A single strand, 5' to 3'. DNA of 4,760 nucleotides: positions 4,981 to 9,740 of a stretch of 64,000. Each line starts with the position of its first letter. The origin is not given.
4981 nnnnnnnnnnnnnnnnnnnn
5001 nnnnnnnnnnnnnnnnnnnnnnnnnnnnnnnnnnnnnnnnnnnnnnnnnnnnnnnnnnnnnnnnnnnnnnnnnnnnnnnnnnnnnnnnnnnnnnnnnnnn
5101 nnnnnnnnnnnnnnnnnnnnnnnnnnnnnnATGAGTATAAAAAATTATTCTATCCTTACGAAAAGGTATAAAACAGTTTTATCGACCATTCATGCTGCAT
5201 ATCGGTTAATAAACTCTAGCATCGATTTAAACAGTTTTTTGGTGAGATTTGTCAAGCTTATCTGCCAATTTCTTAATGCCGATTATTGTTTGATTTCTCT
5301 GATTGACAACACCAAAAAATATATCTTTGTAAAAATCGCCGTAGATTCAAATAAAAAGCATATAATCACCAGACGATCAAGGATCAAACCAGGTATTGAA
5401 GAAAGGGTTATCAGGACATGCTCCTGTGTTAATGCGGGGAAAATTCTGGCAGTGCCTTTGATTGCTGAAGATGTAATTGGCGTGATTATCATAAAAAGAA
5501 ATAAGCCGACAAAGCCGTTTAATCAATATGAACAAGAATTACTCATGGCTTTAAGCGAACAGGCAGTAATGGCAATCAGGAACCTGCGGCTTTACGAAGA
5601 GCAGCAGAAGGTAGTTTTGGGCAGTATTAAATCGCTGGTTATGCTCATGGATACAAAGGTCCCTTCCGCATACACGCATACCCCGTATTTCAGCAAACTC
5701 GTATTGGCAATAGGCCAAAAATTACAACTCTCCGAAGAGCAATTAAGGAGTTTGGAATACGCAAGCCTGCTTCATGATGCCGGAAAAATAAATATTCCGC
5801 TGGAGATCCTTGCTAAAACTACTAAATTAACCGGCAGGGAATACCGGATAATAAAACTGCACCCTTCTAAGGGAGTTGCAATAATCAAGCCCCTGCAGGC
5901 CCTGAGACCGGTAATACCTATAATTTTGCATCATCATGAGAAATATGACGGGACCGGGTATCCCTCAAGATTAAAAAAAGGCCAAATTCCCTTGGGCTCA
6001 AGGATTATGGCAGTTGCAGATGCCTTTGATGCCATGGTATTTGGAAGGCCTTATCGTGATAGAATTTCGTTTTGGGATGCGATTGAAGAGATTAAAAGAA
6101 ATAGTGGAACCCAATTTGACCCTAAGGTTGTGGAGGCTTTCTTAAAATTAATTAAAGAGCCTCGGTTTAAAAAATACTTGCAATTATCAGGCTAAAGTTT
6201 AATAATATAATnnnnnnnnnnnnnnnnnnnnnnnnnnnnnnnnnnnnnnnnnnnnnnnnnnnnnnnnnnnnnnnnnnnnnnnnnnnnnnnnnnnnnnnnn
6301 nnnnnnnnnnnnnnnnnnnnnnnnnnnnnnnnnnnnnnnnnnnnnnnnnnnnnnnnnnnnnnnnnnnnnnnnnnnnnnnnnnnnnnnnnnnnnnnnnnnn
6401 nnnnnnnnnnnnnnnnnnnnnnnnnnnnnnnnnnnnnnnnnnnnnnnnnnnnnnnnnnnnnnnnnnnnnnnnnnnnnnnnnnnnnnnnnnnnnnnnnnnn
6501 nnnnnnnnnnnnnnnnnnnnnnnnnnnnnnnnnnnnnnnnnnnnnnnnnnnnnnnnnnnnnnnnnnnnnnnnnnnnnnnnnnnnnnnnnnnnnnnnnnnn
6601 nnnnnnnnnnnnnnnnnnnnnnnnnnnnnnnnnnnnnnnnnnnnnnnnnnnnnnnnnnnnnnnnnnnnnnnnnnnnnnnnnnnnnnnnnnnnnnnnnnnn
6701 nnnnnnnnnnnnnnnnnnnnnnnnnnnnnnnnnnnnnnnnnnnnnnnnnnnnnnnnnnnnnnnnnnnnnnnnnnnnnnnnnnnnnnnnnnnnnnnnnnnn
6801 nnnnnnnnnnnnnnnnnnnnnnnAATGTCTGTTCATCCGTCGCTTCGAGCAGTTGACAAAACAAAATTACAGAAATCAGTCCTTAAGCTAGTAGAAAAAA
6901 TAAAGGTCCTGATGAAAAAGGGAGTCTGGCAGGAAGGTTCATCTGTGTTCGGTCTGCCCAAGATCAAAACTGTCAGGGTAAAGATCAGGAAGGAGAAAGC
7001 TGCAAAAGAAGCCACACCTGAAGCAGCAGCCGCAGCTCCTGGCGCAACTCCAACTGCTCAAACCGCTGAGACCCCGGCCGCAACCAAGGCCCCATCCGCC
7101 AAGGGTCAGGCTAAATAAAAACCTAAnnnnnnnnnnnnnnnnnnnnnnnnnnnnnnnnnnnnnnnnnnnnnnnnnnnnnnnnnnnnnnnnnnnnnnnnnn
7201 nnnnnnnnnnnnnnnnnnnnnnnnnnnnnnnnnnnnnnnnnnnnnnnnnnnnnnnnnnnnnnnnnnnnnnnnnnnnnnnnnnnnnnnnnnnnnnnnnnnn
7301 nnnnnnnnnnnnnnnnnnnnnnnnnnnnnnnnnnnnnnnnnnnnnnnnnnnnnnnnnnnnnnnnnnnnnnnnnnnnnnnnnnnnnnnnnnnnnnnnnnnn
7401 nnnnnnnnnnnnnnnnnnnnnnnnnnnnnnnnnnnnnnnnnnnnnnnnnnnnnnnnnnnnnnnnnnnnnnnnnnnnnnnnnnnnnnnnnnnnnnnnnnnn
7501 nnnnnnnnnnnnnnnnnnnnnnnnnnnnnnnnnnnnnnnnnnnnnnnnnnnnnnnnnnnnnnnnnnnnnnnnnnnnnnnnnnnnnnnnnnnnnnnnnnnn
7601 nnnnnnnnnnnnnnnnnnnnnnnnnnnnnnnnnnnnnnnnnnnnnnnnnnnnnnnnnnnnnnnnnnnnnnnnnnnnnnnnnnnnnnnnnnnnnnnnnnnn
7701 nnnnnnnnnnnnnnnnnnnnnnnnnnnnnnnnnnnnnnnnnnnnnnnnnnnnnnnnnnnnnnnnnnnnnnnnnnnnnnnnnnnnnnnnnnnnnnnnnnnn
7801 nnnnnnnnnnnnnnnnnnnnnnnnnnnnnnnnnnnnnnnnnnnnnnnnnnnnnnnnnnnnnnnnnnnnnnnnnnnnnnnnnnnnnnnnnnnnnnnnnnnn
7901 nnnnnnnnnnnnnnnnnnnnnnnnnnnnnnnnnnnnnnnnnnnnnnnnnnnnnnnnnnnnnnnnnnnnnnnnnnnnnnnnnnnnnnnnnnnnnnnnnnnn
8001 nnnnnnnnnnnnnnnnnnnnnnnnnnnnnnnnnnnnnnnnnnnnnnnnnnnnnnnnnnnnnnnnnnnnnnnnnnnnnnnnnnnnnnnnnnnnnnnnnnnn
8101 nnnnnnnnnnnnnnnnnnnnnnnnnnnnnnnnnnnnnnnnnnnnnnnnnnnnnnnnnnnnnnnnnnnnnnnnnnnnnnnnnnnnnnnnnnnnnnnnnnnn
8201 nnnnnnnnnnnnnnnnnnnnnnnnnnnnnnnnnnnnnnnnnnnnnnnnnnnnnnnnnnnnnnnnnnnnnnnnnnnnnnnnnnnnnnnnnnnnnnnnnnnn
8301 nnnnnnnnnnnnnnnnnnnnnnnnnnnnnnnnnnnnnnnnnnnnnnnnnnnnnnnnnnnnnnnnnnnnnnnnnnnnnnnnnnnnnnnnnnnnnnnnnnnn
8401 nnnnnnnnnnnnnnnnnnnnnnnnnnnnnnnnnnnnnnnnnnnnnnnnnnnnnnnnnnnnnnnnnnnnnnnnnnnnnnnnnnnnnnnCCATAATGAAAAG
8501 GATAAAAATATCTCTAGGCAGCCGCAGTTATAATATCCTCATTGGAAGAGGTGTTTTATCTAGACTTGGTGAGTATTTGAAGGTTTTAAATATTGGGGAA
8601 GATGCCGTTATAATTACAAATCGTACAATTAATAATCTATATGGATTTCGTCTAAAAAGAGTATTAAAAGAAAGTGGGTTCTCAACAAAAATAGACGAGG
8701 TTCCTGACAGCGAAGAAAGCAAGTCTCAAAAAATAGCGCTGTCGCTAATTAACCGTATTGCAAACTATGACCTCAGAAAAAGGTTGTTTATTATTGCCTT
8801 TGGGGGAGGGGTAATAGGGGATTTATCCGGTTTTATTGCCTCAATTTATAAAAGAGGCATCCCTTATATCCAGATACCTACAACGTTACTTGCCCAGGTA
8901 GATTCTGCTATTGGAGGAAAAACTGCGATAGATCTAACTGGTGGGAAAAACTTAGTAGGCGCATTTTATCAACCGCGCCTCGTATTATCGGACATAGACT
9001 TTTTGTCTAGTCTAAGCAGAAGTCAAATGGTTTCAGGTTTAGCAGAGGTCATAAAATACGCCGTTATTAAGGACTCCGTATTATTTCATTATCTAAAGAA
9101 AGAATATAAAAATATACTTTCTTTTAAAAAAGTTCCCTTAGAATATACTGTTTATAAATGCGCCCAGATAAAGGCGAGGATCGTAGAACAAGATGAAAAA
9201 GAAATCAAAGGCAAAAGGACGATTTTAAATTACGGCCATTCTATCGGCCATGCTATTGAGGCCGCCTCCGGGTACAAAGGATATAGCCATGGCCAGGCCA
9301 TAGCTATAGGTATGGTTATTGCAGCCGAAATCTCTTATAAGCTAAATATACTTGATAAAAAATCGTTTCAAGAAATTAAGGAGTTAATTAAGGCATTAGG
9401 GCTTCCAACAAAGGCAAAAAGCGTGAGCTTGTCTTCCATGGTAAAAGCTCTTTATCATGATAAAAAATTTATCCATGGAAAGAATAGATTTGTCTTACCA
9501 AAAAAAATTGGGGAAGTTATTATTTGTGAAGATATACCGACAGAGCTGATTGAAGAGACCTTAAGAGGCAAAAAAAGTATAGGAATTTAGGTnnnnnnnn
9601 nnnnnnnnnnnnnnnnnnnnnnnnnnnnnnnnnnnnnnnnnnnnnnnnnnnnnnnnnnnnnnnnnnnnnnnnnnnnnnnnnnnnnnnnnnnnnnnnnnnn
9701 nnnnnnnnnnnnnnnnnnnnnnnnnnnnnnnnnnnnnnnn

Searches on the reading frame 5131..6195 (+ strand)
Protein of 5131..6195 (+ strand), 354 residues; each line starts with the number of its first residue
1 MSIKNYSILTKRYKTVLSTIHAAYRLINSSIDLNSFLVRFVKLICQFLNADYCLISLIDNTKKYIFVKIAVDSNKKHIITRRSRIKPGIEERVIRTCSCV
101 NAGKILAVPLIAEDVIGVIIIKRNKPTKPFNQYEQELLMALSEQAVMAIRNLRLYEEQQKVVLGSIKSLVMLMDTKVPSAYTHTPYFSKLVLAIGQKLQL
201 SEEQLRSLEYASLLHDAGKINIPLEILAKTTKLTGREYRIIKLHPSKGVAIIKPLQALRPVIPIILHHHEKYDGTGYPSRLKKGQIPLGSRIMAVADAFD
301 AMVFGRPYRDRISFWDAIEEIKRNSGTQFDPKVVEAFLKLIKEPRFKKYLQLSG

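Call 63: search_protein_families(library=pfam, proteins=[window:5131-6195:+], max_evalue=0.00001)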
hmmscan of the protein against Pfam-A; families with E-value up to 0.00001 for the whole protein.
window:5131-6195:+ (354 aa): 5 families
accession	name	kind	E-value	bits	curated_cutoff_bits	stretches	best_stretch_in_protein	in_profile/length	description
PF13487.12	HD_5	-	3.6e-42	144.4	27.2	1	169-333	3-170/170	HD domain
PF01966.28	HD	-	8.2e-16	58.8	22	1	182-302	3-116/116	HD domain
PF01590.32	GAF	-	7.2e-09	36.7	22.4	1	32-149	1-133/133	GAF domain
PF13185.12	GAF_2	-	3.6e-08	34.1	28.6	1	84-149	51-135/136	GAF domain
PF13492.12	GAF_3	-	9.4e-08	33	27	1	42-151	11-129/129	GAF domain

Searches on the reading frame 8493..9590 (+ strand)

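Call 63: search_protein_families(library=pfam, proteins=[window:8493-9590:+], max_evalue=0.00001)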
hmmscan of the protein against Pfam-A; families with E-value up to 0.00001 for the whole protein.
window:8493-9590:+ (365 aa): 4 families
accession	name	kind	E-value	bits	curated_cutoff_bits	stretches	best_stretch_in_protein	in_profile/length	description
PF24621.2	DHQS_C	-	2.9e-47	160.7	27.6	1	182-325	1-143/144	3-dehydroquinate synthase C-terminal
PF01761.26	DHQ_synthase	-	4.1e-41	139.7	24.2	1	70-179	4-113/115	3-dehydroquinate synthase N-terminal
PF13685.12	Fe-ADH_2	-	5.8e-11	43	28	1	17-132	2-108/149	Iron-containing alcohol dehydrogenase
PF00465.25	Fe-ADH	-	5.4e-07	29.8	31.3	1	14-131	3-130/168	Iron-containing alcohol dehydrogenase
